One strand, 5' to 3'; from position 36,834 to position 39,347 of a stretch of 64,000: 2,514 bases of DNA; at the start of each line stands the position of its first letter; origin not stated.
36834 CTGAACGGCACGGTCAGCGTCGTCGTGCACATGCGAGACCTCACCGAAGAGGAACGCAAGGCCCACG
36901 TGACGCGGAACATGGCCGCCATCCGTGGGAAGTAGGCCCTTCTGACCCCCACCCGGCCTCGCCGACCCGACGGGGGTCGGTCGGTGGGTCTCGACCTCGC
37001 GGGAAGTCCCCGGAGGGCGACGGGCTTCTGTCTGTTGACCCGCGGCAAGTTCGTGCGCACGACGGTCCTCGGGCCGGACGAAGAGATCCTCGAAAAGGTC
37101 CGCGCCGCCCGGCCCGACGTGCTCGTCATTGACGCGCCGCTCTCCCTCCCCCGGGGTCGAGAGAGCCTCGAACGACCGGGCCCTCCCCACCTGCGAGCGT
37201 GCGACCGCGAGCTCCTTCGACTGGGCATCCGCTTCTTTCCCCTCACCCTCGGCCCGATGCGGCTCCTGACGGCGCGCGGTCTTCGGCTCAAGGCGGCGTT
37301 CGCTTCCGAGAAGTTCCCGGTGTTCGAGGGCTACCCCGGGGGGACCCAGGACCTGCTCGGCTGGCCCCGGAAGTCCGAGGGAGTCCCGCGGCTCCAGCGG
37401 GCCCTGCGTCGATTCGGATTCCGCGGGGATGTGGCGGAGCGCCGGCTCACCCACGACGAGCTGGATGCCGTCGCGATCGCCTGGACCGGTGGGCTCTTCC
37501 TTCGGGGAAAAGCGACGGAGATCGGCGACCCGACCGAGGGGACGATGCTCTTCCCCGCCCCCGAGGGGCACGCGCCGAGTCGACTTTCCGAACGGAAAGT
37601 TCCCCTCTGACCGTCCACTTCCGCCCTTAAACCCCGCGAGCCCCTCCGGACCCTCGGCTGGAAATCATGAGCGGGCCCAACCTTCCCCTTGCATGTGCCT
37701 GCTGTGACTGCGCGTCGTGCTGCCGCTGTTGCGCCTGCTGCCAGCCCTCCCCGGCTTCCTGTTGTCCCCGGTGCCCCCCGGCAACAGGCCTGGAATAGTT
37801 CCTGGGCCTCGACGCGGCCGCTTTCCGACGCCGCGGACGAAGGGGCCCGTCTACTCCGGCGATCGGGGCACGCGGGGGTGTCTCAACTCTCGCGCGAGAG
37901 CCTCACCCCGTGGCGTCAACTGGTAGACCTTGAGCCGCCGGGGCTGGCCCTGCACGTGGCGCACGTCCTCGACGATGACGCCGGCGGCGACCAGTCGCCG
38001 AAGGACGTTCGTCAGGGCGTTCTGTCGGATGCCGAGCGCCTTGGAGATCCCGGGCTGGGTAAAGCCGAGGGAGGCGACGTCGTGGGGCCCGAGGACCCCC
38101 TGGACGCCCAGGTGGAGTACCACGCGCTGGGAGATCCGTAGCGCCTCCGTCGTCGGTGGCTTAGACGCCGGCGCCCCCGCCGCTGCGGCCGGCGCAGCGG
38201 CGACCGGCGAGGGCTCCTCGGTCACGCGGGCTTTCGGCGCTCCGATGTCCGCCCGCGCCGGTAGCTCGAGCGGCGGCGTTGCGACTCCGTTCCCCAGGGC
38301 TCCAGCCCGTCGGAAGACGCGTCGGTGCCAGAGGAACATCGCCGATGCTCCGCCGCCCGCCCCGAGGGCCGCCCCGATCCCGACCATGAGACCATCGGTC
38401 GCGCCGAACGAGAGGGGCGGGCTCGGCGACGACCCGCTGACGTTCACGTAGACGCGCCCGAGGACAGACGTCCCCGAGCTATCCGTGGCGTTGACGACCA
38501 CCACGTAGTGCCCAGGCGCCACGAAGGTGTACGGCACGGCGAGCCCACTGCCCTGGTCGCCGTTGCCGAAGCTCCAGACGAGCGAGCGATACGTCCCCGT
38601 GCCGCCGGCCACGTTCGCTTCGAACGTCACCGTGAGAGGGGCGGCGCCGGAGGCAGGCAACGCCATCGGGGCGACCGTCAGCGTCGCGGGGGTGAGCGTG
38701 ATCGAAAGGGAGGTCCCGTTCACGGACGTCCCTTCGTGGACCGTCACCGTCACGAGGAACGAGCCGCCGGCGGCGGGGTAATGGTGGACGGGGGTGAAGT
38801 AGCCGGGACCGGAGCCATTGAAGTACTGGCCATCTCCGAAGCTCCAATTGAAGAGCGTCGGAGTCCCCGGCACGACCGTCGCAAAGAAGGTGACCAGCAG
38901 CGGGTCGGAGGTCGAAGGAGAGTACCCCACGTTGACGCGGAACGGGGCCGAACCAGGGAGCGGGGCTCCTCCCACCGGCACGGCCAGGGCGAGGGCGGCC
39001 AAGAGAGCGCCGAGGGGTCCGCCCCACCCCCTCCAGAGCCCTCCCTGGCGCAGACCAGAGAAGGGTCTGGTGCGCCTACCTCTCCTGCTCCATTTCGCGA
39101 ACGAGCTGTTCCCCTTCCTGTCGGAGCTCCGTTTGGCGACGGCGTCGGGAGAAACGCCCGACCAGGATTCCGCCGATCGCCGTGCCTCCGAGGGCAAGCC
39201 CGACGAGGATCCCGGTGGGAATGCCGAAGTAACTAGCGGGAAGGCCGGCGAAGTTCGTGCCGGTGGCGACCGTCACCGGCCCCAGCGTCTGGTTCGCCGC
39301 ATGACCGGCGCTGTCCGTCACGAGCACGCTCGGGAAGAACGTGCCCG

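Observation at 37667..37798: Hidden 43-aa ORF with 13 cysteines: candidate archaeal metallothionein-like peptide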

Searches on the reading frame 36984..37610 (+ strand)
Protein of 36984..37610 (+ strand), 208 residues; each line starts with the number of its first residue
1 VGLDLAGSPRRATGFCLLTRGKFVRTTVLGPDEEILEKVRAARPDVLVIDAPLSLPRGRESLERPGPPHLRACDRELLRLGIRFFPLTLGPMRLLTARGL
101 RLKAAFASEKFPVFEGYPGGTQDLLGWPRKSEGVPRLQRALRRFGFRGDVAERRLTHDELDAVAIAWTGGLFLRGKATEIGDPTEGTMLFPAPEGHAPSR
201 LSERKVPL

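Call 3: search_protein_families(library=pfam, proteins=[window:36984-37610:+], max_evalue=1)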
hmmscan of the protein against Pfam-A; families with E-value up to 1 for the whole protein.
window:36984-37610:+ (208 aa): 1 family
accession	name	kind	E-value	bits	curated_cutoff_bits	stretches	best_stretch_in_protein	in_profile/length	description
PF04250.19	DUF429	-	1.5e-08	35.1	23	2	2-84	1-73/214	Protein of unknown function (DUF429)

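Call 11: find_encoding_contigs(protein=window:36984-37610:+, flank=5000, max_places=6)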
Protein window:36984-37610:+ (208 aa): 1 contig read that carries it; 1 place shown.
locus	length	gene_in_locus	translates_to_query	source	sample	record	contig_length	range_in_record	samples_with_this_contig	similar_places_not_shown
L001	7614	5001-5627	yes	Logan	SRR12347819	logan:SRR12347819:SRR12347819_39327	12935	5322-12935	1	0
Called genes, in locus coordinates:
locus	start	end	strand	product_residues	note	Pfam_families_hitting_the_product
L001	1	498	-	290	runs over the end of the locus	PF24280:HVO_A0563_N, PF04967:HTH_10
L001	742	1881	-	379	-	PF07690:MFS_1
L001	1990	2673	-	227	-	PF02985:HEAT (faint), PF13646:HEAT_2 (weak)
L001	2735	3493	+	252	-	PF12697:Abhydrolase_6, PF00561:Abhydrolase_1 (faint)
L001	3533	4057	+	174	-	PF13527:Acetyltransf_9, PF00583:Acetyltransf_1, PF13508:Acetyltransf_7, PF13673:Acetyltransf_10, PF08445:FR47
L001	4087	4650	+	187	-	-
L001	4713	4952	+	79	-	-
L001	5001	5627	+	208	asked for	PF04250:DUF429 (faint)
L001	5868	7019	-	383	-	PF00801:PKD, PF18911:PKD_4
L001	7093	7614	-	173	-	?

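Call 12: find_related_loci(query=window:36984-37607:+, collection=genome_contigs, flank=5000)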
Query window:36984-37607:+ (208 aa) in genome_contigs; peptide patterns used: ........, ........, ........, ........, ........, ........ (x = any residue, [..] = any of these).
599 stretches matched a pattern (row limit reached: there are more); 106 encode a relative of the query (tblastn E <= 1e-3); the best 80 are kept; 80 distinct loci.
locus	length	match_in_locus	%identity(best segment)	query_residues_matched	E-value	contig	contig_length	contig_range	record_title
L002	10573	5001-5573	73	1-191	5e-87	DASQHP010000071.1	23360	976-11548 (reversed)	MAG TPA_asm: Thermoplasmata archaeon isolate SMAG_U11836 k141_882692, whole genome shotgun sequence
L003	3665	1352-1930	66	1-193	6e-75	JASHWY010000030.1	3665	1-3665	MAG: Thermoplasmata archaeon isolate JOPF243 JOPF_A10C_contig_31464, whole genome shotgun sequence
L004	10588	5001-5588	60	1-196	3e-73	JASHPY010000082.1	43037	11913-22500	MAG: Thermoplasmata archaeon isolate JOPF061 JOPF_A07C_contig_130551, whole genome shotgun sequence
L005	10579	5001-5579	63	1-193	9e-73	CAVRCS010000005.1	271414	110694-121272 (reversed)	MAG: uncultured Thermoplasmata archaeon isolate MFD03399.bin.2.20 genome assembly, contig: contig_6435, whole genome sho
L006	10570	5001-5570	64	1-190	3e-72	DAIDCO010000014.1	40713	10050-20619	MAG TPA_asm: bacterium isolate clean3188 NODE_14_length_40713_cov_8.662639, whole genome shotgun sequence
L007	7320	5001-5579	63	1-193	5e-72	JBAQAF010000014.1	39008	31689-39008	MAG: Thermoplasmata archaeon isolate MFD00144_ilm_asm_bin23 k127_100676, whole genome shotgun sequence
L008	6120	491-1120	60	1-207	1e-71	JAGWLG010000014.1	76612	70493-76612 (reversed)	MAG: Thermoplasmata archaeon isolate REEB18 contig-150_286, whole genome shotgun sequence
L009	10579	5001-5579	64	2-194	2e-71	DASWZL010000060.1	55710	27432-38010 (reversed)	MAG TPA_asm: Thermoplasmata archaeon isolate SMAG_U3737 k141_70432, whole genome shotgun sequence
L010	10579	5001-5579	62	1-193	3e-71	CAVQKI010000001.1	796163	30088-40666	MAG: uncultured Thermoplasmata archaeon isolate MFD00008.bin.2.14 genome assembly, contig: contig_34877, whole genome sh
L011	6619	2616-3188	64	1-191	5e-71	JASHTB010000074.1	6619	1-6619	MAG: Thermoplasmata archaeon isolate JOPF142 JOPF_A102_contig_72001, whole genome shotgun sequence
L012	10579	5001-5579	62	1-193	8e-71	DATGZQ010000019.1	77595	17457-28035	MAG TPA_asm: Thermoplasmata archaeon isolate SMAG_U10668 k141_477987, whole genome shotgun sequence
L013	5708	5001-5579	62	1-193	1e-70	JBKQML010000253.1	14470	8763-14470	MAG: Dehalococcoidales bacterium isolate LABRr1A1B1C__bin_136 LABRr1A1B1C_000000339609, whole genome shotgun sequence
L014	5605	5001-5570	64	1-190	3e-70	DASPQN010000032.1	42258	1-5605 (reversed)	MAG TPA_asm: Thermoplasmata archaeon isolate SMAG_U12200 k141_2723849, whole genome shotgun sequence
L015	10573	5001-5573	62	1-191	3e-70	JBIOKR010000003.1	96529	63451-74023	MAG: Candidatus Lutacidiplasmatales archaeon isolate GcC5-34 k141_864593_length_96529_cov_53.0000, whole genome shotgun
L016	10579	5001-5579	61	1-193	8e-70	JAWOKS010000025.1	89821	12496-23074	MAG: Thermoplasmata archaeon isolate bin_168 c_000029619116, whole genome shotgun sequence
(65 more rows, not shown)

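Call 18: find_homologous_proteins(query=window:36984-37607:+, max_evalue=1e-40)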
Query window:36984-37607:+ (208 aa): 917 proteins with E <= 1e-40 among 2163 candidates; the best 120 are listed.
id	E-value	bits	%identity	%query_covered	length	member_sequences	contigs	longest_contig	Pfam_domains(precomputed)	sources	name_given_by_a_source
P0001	2.9e-132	457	100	100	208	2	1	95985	PF04250.20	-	-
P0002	2.3e-95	336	78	93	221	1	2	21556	PF04250.20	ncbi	-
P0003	1.4e-94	334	78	95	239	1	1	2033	PF04250.20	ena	-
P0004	3.6e-94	332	78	91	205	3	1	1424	PF04250.20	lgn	-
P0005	1.1e-91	324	76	93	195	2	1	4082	PF04250.20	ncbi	-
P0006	6.8e-91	322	77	94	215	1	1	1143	PF04250.20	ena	-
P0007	2.2e-89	317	76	92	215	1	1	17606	PF04250.20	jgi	jgi:uncharacterized protein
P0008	2.3e-89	317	75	93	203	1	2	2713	PF04250.20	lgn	-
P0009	7.2e-85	302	73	92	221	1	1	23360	PF04250.20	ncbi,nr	ncbi:MAG TPA: DUF429 domain-containing protein [Thermoplasmata archaeon]|nr:DUF429 domain-containing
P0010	2.6e-80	287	69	93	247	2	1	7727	PF04250.20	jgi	-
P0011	1.4e-77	278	64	99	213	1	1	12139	PF04250.20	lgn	-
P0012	3.8e-77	277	66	95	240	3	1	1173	PF04250.20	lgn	-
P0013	2.0e-75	271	65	95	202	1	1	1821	PF04250.20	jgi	jgi:predicted nuclease with RNAse H fold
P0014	2.8e-75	271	64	92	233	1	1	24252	PF04250.20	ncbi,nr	ncbi:MAG: DUF429 domain-containing protein [Thermoplasmata archaeon]|nr:DUF429 domain-containing pro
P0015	2.6e-74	268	67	93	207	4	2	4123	PF04250.20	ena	-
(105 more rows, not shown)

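Call 19: find_encoding_contigs(protein=P0002, flank=3000, max_places=3)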
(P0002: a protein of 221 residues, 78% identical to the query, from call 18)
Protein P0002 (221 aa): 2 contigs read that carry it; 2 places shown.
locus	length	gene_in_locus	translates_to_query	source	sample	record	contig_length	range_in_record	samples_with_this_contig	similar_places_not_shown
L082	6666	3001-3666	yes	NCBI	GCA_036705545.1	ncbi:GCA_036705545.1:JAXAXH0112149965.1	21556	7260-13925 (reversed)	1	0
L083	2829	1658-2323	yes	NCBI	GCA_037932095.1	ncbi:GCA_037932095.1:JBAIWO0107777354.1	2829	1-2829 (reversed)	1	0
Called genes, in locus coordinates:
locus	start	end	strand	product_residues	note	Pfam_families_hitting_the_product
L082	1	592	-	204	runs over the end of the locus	PF13646:HEAT_2 (faint)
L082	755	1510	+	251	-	-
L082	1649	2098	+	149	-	PF00583:Acetyltransf_1, PF13508:Acetyltransf_7, PF13527:Acetyltransf_9 (weak), PF08445:FR47 (weak), PF13673:Acetyltransf_10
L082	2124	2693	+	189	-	-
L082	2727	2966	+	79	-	-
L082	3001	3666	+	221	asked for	PF04250:DUF429 (weak)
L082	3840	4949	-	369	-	PF00801:PKD, PF18911:PKD_4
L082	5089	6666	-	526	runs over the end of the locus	PF00801:PKD, PF18911:PKD_4, PF00801:PKD, PF18911:PKD_4, PF00801:PKD, PF18911:PKD_4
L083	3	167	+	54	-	?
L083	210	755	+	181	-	PF00583:Acetyltransf_1, PF13508:Acetyltransf_7, PF13527:Acetyltransf_9 (weak), PF08445:FR47 (weak), PF13673:Acetyltransf_10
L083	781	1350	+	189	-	-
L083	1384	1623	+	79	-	-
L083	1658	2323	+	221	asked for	PF04250:DUF429 (weak)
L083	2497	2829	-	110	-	?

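Call 20: find_encoding_contigs(protein=P0003, flank=3000, max_places=3)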
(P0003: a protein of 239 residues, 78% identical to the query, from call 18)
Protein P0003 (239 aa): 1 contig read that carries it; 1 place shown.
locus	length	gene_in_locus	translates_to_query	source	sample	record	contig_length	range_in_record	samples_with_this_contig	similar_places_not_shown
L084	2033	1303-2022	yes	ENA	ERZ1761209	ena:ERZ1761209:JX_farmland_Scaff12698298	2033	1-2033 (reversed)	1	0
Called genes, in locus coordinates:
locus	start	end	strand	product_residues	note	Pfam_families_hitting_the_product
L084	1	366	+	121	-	?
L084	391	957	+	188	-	-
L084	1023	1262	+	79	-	-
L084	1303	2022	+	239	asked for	PF04250:DUF429 (faint)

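Call 21: find_encoding_contigs(protein=P0005, flank=3000, max_places=3)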
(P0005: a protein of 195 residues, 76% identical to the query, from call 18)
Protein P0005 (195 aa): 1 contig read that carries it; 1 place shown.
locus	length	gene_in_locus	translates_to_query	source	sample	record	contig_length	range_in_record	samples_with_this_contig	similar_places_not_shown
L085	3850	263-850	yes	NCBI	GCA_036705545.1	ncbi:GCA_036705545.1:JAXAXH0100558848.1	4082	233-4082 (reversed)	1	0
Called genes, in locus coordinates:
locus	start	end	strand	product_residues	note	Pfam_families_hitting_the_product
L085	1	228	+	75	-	?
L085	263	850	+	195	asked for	PF04250:DUF429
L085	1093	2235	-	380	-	PF00801:PKD, PF18911:PKD_4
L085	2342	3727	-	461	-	PF00801:PKD, PF18911:PKD_4, PF00801:PKD, PF18911:PKD_4, PF00801:PKD (weak), PF18911:PKD_4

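Call 22: find_encoding_contigs(protein=P0007, flank=3000, max_places=3)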
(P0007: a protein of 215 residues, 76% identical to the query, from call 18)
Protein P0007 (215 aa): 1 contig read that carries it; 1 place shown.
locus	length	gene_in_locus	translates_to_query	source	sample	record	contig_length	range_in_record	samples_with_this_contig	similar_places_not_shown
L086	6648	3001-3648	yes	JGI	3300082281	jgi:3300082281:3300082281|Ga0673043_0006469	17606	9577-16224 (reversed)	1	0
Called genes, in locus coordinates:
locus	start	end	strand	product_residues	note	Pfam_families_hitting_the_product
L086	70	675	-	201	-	PF13513:HEAT_EZ (faint), PF13646:HEAT_2 (faint)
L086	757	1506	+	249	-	-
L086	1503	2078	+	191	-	PF13302:Acetyltransf_3 (weak), PF00583:Acetyltransf_1, PF13508:Acetyltransf_7, PF08445:FR47 (weak), PF13673:Acetyltransf_10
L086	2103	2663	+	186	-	-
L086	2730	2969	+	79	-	-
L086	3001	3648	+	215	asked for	PF04250:DUF429 (weak)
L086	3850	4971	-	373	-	PF00801:PKD, PF18911:PKD_4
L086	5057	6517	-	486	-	PF00801:PKD, PF18911:PKD_4, PF00801:PKD, PF18911:PKD_4, PF00801:PKD, PF18911:PKD_4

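Call 23: find_encoding_contigs(protein=P0008, flank=3000, max_places=3)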
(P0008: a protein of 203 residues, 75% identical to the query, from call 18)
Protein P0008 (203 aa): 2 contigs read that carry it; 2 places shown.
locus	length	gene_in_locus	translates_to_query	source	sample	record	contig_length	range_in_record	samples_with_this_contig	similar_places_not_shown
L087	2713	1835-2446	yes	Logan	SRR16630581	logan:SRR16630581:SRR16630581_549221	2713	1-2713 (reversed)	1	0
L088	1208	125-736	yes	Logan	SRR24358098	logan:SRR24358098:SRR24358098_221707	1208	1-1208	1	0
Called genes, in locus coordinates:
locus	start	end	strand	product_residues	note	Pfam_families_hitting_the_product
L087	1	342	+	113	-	?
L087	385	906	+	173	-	PF00583:Acetyltransf_1, PF13673:Acetyltransf_10 (weak), PF13508:Acetyltransf_7 (weak), PF08445:FR47 (weak)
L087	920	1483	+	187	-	-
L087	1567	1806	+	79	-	-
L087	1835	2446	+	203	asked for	PF04250:DUF429 (faint)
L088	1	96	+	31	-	?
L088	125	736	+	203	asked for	PF04250:DUF429 (faint)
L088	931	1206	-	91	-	?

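Call 24: find_encoding_contigs(protein=P0010, flank=3000, max_places=3)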
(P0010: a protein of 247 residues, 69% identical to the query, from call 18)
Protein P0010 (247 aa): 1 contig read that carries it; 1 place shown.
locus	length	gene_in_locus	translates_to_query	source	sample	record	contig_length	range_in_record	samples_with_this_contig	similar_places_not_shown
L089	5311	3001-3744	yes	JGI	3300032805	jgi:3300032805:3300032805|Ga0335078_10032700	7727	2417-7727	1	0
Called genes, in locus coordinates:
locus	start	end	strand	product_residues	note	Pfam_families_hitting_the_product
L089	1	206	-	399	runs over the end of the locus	PF07690:MFS_1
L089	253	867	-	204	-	PF02985:HEAT (faint), PF13646:HEAT_2 (weak)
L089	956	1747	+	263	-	-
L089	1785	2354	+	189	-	PF13527:Acetyltransf_9 (weak), PF00583:Acetyltransf_1, PF13508:Acetyltransf_7, PF13673:Acetyltransf_10 (weak)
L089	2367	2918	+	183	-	-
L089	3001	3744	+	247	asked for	PF04250:DUF429 (faint)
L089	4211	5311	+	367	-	?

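Call 53: find_encoding_contigs(protein=P0004, flank=2000, max_places=4)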
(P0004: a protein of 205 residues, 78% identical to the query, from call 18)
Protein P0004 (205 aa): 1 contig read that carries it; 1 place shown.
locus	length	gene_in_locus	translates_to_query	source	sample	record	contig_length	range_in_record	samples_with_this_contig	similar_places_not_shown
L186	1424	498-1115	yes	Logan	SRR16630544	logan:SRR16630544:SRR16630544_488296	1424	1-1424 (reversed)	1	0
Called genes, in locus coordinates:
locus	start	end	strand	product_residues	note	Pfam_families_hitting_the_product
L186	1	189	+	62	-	?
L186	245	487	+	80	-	-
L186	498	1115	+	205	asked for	PF04250:DUF429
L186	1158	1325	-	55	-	-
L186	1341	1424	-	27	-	?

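Call 54: find_encoding_contigs(protein=P0006, flank=2000, max_places=4)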
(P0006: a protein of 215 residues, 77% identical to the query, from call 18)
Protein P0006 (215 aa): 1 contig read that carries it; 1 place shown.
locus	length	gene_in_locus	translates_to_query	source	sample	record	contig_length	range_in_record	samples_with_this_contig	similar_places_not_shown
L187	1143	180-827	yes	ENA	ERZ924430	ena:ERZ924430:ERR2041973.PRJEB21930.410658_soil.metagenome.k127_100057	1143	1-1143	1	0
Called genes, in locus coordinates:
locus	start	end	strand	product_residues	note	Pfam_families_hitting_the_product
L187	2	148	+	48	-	?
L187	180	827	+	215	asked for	PF04250:DUF429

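Call 55: find_encoding_contigs(protein=P0011, flank=3000, max_places=3)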
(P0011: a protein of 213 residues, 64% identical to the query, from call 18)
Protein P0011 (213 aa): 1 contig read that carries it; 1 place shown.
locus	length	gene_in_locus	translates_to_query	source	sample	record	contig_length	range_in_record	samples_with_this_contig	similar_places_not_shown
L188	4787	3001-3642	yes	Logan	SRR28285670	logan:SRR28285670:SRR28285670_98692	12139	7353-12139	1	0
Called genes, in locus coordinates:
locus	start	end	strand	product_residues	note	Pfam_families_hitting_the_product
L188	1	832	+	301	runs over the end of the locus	PF12697:Abhydrolase_6 (weak), PF00561:Abhydrolase_1 (weak)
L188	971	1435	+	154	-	PF00583:Acetyltransf_1 (weak), PF13527:Acetyltransf_9 (weak), PF13508:Acetyltransf_7 (weak), PF13673:Acetyltransf_10 (weak)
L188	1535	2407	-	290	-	PF13489:Methyltransf_23, PF13847:Methyltransf_31, PF08241:Methyltransf_11, PF08242:Methyltransf_12, PF13649:Methyltransf_25 (weak)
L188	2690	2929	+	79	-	-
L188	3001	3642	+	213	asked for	PF04250:DUF429 (faint)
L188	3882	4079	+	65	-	-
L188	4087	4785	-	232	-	?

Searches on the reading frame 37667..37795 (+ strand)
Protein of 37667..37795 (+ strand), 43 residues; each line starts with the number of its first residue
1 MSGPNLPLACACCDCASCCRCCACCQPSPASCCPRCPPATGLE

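Call 3: search_protein_families(library=pfam, proteins=[window:37667-37795:+], max_evalue=1)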
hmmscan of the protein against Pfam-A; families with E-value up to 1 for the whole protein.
seq(43 aa): 0 families

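Call 10: find_homologous_proteins(query=window:37667-37795:+, max_evalue=10)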
Query seq(43 aa): no candidate shares three 5-residue words with the query. No homologue found.

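Call 34: search_protein_representatives(protein=window:37667-37795:+)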
Query: 43 residues. Proteins with E-value up to 0.001 (for the whole library): 0; up to 1e-10: 0; up to 1e-30: 0. The best 0 are listed.

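Call 46: search_solved_structures(query=window:37667-37795:+, max_evalue=10, show_alignments=3)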
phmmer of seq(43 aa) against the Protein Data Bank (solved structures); distinct sequences matched with E-value up to 10: 0.

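Call 64: predict_structure(protein=window:37667-37795:+)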
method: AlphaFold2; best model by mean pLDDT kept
length: 43 residues; sequences in the alignment: 1
mean_pLDDT: 61.2   pTM: 0.34
mean pLDDT of the five models: 61.2, 57.3, 56.7, 55.9, 50.7
residues with pLDDT >= 90: 0; 70-90: 8; 50-70: 28; < 50: 7
segments of 3 or more residues with pLDDT < 50: none
pLDDT, mean of each block of 10 residues (from residue 1): 49 68 65 65 51
secondary structure, 60 per line:
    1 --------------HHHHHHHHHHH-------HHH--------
elements in order: H15-25

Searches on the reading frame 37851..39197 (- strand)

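Call 3: search_protein_families(library=pfam, proteins=[window:37851-39197:-], max_evalue=1)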
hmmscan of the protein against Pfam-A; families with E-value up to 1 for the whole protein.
window:37851-39197:- (448 aa): 8 families
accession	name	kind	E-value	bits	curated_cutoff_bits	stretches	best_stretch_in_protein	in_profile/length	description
PF00801.26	PKD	-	3.3e-15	56.3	23.5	2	173-243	2-71/80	PKD domain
PF18911.6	PKD_4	-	6.3e-15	55.4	27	2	180-245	10-76/85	PKD domain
PF01638.23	HxlR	-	0.0074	16.6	20.8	1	388-437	28-75/91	HxlR-like helix-turn-helix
PF03551.20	PadR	-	0.0076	16.7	27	1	397-435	36-73/75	Transcriptional regulator PadR-like family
PF13545.12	HTH_Crp_2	-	0.041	14.3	27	1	374-410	18-55/70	Crp-like helix-turn-helix domain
PF12802.13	MarR_2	-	0.051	14.2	27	1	379-409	21-51/61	MarR family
PF13814.12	Replic_Relax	-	0.23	12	25.3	1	385-440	16-75/191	Replication-relaxation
PF01047.28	MarR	-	0.26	11.7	24.6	1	381-408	20-47/59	MarR family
